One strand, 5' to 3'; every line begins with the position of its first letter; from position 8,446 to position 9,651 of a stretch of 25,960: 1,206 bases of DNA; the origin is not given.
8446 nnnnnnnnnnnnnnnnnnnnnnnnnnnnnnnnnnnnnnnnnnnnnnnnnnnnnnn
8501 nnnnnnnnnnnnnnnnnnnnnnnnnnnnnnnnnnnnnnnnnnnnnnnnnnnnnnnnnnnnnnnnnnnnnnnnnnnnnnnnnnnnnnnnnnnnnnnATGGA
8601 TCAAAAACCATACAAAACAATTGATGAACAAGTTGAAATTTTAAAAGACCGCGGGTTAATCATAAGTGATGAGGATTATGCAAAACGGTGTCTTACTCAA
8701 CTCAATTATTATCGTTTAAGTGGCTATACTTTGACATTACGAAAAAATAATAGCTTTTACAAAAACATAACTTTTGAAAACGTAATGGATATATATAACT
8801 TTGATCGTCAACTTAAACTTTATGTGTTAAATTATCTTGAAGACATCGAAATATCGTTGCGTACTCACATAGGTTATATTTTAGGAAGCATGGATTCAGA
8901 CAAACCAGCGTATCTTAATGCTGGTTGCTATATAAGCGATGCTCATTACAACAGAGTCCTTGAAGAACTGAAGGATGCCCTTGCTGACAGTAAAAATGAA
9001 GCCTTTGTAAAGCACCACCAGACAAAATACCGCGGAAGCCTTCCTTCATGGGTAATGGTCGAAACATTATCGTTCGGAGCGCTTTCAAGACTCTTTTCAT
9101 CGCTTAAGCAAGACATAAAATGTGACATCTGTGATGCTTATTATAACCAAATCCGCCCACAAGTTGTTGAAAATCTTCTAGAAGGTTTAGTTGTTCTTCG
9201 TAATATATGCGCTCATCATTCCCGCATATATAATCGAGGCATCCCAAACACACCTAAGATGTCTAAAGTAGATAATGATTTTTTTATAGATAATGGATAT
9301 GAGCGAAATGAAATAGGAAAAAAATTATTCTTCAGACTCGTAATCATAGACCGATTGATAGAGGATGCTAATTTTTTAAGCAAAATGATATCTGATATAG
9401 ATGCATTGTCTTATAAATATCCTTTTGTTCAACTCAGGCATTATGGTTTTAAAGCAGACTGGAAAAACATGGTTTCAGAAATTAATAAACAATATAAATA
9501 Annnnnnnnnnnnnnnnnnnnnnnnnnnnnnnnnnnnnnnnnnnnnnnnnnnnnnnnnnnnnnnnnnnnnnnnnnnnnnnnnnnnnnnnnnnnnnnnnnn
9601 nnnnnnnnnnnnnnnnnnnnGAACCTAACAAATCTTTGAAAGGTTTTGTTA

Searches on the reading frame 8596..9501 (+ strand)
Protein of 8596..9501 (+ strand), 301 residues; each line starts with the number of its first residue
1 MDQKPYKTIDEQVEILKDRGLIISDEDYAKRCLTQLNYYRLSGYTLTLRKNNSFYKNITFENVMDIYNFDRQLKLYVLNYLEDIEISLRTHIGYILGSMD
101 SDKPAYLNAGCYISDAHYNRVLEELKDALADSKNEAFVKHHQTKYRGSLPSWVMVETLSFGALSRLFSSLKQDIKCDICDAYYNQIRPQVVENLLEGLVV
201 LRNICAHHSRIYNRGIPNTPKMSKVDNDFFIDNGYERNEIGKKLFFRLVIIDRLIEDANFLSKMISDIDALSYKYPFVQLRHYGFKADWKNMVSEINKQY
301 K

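Call 6: search_protein_families(library=pfam, proteins=[window:8596-9501:+], max_evalue=0.01)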
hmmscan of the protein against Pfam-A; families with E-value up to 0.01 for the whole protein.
window:8596-9501:+ (301 aa): 1 family
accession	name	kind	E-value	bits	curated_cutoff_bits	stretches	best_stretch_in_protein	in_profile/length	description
PF07751.16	Abi_2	-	2.6e-51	175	25.6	1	32-213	2-184/184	Abi-like protein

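Call 7: search_solved_structures(query=window:8596-9501:+, max_evalue=1, show_alignments=2)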
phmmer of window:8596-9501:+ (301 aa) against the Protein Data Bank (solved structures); distinct sequences matched with E-value up to 1: 2.
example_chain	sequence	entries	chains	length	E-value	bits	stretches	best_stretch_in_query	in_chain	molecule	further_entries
8vz6_A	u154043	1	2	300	8.5e-34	120.6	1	4-291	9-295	Abi family protein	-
7qep_O2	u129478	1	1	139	0.65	12.6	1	121-154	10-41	60S ribosomal protein L32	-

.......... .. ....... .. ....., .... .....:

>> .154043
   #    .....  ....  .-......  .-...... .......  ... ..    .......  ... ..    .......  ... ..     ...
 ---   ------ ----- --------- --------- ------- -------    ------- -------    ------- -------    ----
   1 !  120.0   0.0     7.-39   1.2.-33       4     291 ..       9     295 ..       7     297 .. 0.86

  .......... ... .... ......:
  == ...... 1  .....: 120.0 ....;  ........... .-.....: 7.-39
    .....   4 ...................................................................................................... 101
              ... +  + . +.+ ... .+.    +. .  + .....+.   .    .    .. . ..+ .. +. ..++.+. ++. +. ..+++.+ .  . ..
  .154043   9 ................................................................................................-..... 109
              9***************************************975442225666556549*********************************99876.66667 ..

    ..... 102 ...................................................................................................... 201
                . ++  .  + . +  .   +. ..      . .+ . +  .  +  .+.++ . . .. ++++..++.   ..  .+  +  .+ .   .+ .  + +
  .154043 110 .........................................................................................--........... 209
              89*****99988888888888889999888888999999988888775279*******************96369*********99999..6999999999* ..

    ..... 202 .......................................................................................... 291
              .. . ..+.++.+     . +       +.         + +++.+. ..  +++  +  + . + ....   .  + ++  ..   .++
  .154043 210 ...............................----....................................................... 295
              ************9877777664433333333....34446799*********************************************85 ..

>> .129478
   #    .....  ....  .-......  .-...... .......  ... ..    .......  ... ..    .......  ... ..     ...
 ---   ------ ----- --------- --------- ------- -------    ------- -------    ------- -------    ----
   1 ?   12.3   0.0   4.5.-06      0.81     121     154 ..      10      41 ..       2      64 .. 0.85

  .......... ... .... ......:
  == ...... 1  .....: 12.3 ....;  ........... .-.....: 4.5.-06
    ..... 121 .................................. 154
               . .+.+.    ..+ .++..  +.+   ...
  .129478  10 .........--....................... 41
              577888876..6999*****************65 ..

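Call 9: search_protein_families(library=padloc, proteins=[window:8596-9501:+], max_evalue=0.001)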
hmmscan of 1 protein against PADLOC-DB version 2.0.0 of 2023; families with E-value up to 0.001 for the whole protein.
window:8596-9501:+ (301 aa): 1 family
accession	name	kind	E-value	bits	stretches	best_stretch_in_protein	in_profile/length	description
PDLC02344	AbiD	-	1.1e-84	282.4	1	1-293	2-275/277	AbiD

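Call 15: find_related_loci(query=window:8596-9501:+, collection=genome_contigs, flank=1500)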
Query window:8596-9501:+ (301 aa) in genome_contigs; peptide patterns used: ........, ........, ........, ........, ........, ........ (x = any residue, [..] = any of these).
52 stretches matched a pattern; 2 encode a relative of the query (tblastn E <= 1e-3); 2 distinct loci.
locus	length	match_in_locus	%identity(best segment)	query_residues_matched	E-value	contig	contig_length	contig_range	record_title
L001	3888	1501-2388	54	1-292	8e-99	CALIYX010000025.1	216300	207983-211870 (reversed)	MAG TPA_asm: uncultured Clostridia bacterium isolate ERR589731_bin.68_CONCOCT_v1.1_MAG genome assembly, contig: ERZ77323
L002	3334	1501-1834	29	4-254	2e-13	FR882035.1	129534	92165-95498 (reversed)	Firmicutes bacterium CAG:238 genomic scaffold, scf497, whole genome shotgun sequence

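Call 16: find_homologous_proteins(query=window:8596-9501:+, max_evalue=1e-20)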
Query window:8596-9501:+ (301 aa): 454 proteins with E <= 1e-20 among 1387 candidates; the best 120 are listed.
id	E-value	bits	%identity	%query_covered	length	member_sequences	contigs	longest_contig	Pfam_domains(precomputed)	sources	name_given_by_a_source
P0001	2.6e-199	679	100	100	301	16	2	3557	PF07751.17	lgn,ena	-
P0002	7.4e-139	480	68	100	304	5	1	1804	PF07751.17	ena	-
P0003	1.7e-130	453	64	100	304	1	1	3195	PF07751.17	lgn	-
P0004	5.0e-129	448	64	99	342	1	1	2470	PF07751.17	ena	-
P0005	1.1e-128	447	63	100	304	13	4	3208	PF07751.17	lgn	-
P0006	3.2e-110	386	57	100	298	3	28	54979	PF07751.17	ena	-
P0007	1.7e-106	374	58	100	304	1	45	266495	PF07751.17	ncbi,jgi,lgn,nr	ncbi:MAG: Abi family protein [Firmicutes bacterium]|jgi:abortive infection bacteriophage resistance 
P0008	1.3e-105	371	55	98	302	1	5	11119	PF07751.17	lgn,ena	-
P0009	1.8e-105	371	55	100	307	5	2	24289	PF07751.17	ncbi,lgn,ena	-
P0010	2.8e-105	370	55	99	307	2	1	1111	PF07751.17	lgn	-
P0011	3.2e-105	370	55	100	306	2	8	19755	PF07751.17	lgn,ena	-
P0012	4.3e-105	369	55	100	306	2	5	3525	PF07751.17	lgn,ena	-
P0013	2.4e-104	367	55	99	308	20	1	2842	PF07751.17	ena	-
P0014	3.4e-104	366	54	97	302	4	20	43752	PF07751.17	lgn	-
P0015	7.9e-104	365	56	98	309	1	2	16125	PF07751.17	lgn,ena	-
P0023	2.1e-100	354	54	100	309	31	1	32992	PF07751.17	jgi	jgi:abortive infection bacteriophage resistance protein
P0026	3.6e-99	350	52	100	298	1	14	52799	PF07751.17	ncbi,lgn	-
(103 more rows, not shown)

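Call 20: find_related_loci(query=A1, collection=metagenome_contigs, flank=1200)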
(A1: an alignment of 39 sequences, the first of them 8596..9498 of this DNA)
Query A1 (301 aa) in metagenome_contigs; peptide patterns used: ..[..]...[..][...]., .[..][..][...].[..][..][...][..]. (x = any residue, [..] = any of these).
600 stretches matched a pattern (row limit reached: there are more); 567 encode a relative of the query (tblastn E <= 1e-3); the best 80 are kept; 80 distinct loci.
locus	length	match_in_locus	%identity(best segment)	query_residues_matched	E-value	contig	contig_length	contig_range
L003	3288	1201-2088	57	1-300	1e-115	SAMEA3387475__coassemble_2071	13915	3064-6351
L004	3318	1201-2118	54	1-301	9e-107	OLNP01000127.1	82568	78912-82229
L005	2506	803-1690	47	4-300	1e-93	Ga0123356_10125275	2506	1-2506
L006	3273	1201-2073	42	4-294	3e-73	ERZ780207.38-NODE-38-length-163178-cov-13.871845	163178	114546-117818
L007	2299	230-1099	42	4-293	2e-72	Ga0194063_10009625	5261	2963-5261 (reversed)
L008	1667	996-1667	49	1-224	2e-70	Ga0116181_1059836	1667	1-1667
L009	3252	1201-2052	39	1-294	1e-59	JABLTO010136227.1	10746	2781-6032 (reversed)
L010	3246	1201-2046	36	4-294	6e-57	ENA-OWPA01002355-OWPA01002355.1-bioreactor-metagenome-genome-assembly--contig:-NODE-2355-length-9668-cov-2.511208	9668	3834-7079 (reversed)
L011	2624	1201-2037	35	8-297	5e-54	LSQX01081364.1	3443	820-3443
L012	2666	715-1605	35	4-299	7e-50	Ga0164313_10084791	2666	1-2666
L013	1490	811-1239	55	112-254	3e-51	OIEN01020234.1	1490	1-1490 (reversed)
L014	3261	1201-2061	34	4-291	1e-48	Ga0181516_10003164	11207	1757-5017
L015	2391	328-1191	35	4-290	2e-48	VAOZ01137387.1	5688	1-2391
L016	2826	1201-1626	54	112-253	3e-48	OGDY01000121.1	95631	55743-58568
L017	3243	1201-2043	34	4-290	5e-46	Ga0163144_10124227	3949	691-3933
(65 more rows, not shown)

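Call 21: search_dna_similar(query=window:8596-9498:+, collection=phages, mode=protein, max_rows=40, max_evalue=0.00001)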
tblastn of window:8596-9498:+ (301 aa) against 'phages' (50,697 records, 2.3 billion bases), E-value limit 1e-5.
Records with a match: 87; places in all: 89; records where one place covers at least 80% of the query: 33.
Best place of each record, by identity: <60% 87.
By first word of the organism name: Streptococcus 64; Bacteriophage 7; Clostridioides 4; Lactococcus 3; Listeria 2; Enterococcus 2; Erysipelothrix 2; Staphylococcus 2; Lactobacillus 1.
By host as written in the record: - 10; Streptococcus mitis 3; Listeria monocytogenes ATCC 19115 2; Streptococcus dysgalactiae ERR109312 2; Enterococcus faecalis 2; Streptococcus pneumoniae 09B07772 2; Erysipelothrix rhusiopathiae 2; Clostridioides difficile CD500-12 1; and 63 more.
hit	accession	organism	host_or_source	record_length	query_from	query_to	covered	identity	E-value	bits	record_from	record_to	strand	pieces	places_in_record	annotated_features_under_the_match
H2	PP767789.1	Clostridioides phage phiCDKH02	Clostridioides difficile CD500-12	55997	1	301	100%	31.8%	9e-37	144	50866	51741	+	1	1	Abi family protein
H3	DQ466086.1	Clostridioides phage phiC2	-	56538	1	301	100%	31.8%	2e-36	143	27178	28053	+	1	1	putative abortive infection bacteriophage resistance protein ORF 37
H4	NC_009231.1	Clostridioides phage phiC2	-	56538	1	301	100%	31.8%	2e-36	143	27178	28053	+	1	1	putative abortive infection bacteriophage resistance protein ORF 37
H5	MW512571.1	Clostridioides phage CD2301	Clostridioides difficile CD2301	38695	1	301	100%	31.5%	4e-35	140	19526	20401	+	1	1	AbiF-like protein (x2)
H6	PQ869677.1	Listeria phage LMC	Listeria monocytogenes ATCC 19115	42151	4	293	96%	32.2%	2e-38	149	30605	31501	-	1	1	AbiD/AbiF-like abortive infection system protein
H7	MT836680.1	Bacteriophage sp.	human fecal samples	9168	3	289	95%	31.7%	2e-35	140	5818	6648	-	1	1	record has no annotation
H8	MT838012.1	Bacteriophage sp.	human fecal samples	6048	4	293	96%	27.3%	5e-18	90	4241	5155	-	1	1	record has no annotation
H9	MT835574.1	Bacteriophage sp.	human fecal samples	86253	4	291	96%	26.6%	5e-27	116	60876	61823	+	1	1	record has no annotation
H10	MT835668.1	Bacteriophage sp.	human fecal samples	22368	4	289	95%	26.4%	1e-16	86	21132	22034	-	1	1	record has no annotation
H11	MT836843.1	Bacteriophage sp.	human fecal samples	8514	1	294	88%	28.6%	4e-17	112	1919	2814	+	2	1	record has no annotation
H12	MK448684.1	Streptococcus phage Javan151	Streptococcus dysgalactiae ERR109312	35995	6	299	98%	24.6%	6e-14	78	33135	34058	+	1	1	abortive infection bacteriophage resistance protein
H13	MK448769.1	Streptococcus phage Javan471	Streptococcus pyogenes ERR448936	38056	6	299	98%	24.6%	6e-14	78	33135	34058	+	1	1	abortive infection bacteriophage resistance protein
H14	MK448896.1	Streptococcus phage Javan278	Streptococcus intermedius F0413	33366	1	259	86%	27.9%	5e-14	78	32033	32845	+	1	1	abortive infection bacteriophage resistance protein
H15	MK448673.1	Streptococcus phage Javan119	Streptococcus dysgalactiae ATCC_27957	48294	2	275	91%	26.1%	2e-18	91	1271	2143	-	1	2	hypothetical protein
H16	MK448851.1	Streptococcus phage Javan14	Streptococcus agalactiae BSU451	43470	6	299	98%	24.3%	5e-13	75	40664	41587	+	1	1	abortive infection bacteriophage resistance protein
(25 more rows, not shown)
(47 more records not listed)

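Call 22: get_annotated_region(hit=H4, flank=600)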
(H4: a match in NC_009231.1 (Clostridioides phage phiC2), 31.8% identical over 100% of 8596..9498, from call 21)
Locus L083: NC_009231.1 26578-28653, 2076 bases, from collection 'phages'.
description: Clostridioides phage phiC2, complete genome.
organism: Clostridioides phage phiC2 (NCBI taxid 2849703)
taxonomy: Viruses; Duplodnaviria; Heunggongvirae; Uroviricota; Caudoviricetes; Yongloolinvirus; Yongloolinvirus C2
host: -; source: -; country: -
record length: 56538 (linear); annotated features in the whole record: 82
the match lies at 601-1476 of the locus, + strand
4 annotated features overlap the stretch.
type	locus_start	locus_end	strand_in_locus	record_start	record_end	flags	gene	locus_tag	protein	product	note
CDS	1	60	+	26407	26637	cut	-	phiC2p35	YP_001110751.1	hemolysin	-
CDS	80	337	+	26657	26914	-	-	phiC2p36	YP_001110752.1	holin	-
CDS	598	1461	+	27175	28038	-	-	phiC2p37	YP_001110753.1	putative abortive infection bacteriophage resistance protein ORF 37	AbiF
CDS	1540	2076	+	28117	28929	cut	-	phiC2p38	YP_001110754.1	putative amidase/endolysin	-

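Call 33: find_encoding_contigs(protein=P0001, flank=600, max_places=3)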
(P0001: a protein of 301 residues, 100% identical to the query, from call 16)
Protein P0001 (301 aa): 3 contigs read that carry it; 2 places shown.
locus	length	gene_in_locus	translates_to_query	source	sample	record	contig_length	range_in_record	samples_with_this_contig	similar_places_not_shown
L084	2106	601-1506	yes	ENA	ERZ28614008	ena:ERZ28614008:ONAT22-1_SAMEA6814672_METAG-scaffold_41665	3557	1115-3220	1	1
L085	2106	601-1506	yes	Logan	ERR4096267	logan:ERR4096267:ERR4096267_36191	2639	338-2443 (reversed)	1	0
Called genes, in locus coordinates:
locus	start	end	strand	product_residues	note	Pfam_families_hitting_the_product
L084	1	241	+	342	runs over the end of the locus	-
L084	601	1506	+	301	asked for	PF07751:Abi_2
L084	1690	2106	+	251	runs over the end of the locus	?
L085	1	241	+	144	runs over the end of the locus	?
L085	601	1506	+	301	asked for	PF07751:Abi_2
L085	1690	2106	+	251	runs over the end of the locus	?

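Call 34: find_encoding_contigs(protein=P0002, flank=400, max_places=2)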
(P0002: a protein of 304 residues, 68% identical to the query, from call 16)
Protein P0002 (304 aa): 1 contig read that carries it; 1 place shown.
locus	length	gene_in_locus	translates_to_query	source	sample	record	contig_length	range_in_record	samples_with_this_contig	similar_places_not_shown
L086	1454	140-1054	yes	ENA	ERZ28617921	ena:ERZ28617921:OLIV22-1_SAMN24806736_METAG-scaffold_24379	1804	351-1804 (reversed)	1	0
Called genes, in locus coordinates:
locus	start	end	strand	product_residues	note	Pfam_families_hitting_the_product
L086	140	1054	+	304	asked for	PF07751:Abi_2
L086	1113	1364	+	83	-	PF13711:DUF4160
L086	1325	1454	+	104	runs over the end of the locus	PF10387:DUF2442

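Call 35: find_encoding_contigs(protein=P0005, flank=400, max_places=2)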
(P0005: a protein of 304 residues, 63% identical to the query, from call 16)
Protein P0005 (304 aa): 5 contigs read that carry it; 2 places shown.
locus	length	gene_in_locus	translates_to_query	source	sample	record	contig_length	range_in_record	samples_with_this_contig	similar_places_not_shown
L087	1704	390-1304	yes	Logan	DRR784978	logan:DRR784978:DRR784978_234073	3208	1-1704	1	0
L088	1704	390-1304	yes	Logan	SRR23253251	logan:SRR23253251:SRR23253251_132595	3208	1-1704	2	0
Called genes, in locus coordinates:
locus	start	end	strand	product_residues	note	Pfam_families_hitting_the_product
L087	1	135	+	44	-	?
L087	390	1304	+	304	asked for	PF07751:Abi_2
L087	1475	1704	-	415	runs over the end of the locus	PF01546:Peptidase_M20, PF07687:M20_dimer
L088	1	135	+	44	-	?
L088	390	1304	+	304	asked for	PF07751:Abi_2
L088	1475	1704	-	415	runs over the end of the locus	PF01546:Peptidase_M20, PF07687:M20_dimer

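Call 36: find_encoding_contigs(protein=P0007, flank=400, max_places=2)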
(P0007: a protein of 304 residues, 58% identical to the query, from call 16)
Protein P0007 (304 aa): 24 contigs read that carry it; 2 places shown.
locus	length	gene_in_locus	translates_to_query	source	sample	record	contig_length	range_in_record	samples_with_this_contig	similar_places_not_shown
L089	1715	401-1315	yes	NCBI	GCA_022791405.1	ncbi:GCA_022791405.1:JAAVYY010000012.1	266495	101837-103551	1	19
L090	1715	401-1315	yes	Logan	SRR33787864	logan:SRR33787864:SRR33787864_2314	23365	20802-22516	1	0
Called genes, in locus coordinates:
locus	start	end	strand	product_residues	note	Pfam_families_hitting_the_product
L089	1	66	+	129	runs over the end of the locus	PF06114:Peptidase_M78 (weak)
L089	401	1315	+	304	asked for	PF07751:Abi_2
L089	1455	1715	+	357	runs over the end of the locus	PF14659:Phage_int_SAM_3, PF22022:Phage_int_M (weak), PF00589:Phage_integrase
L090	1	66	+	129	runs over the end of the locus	PF06114:Peptidase_M78 (weak)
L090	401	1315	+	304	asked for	PF07751:Abi_2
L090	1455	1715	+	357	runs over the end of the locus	PF14659:Phage_int_SAM_3, PF22022:Phage_int_M (weak), PF00589:Phage_integrase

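Call 37: find_encoding_contigs(protein=P0009, flank=400, max_places=2)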
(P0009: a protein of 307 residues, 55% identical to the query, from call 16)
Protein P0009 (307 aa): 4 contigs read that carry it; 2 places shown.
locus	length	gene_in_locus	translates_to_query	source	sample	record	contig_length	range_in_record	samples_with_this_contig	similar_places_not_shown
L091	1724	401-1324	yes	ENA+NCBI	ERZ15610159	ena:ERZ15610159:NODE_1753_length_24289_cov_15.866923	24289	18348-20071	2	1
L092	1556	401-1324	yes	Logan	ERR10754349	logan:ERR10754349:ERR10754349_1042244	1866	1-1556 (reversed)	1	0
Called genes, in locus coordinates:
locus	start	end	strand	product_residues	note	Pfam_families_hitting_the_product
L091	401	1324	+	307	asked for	PF07751:Abi_2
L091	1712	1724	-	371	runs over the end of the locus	PF00574:CLP_protease (faint), PF01343:Peptidase_S49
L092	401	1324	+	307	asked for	PF07751:Abi_2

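Call 38: find_encoding_contigs(protein=P0014, flank=400, max_places=2)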
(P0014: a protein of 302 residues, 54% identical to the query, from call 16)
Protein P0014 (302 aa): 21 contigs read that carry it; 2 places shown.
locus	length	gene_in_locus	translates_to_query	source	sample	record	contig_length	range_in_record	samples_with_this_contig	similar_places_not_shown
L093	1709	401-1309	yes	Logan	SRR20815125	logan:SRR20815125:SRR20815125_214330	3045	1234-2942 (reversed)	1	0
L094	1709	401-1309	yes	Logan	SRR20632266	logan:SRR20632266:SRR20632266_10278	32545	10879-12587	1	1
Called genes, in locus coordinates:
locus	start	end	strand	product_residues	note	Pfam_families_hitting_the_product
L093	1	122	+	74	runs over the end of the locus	?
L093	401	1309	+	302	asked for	PF07751:Abi_2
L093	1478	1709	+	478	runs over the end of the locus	PF00239:Resolvase, PF07508:Recombinase, PF13408:Zn_ribbon_recom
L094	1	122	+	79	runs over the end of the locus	-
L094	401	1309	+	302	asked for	PF07751:Abi_2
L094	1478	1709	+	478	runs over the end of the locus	PF00239:Resolvase, PF07508:Recombinase, PF13408:Zn_ribbon_recom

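Call 39: find_encoding_contigs(protein=P0026, flank=400, max_places=2)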
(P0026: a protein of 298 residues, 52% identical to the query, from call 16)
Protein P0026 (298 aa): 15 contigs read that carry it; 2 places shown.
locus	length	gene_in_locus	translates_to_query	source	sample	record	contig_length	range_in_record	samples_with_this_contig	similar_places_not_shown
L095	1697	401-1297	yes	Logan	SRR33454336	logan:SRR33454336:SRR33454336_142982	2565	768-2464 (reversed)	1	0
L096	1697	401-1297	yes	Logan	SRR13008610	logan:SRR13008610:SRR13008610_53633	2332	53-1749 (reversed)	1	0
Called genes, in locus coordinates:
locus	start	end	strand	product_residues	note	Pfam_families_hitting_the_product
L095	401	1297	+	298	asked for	PF07751:Abi_2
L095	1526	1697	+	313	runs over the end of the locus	?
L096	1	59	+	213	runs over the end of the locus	?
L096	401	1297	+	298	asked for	PF07751:Abi_2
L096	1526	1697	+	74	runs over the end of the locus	?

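Call 40: find_encoding_contigs(protein=P0023, flank=400, max_places=2)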
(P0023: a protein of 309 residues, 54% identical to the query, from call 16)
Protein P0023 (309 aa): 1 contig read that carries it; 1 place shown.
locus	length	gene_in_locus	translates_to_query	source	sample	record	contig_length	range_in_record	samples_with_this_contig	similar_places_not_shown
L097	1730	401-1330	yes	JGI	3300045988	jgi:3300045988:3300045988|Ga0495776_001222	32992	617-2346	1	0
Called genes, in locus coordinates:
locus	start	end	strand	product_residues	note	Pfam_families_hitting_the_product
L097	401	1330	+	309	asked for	PF07751:Abi_2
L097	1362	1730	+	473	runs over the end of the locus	PF00239:Resolvase, PF07508:Recombinase, PF13408:Zn_ribbon_recom (weak)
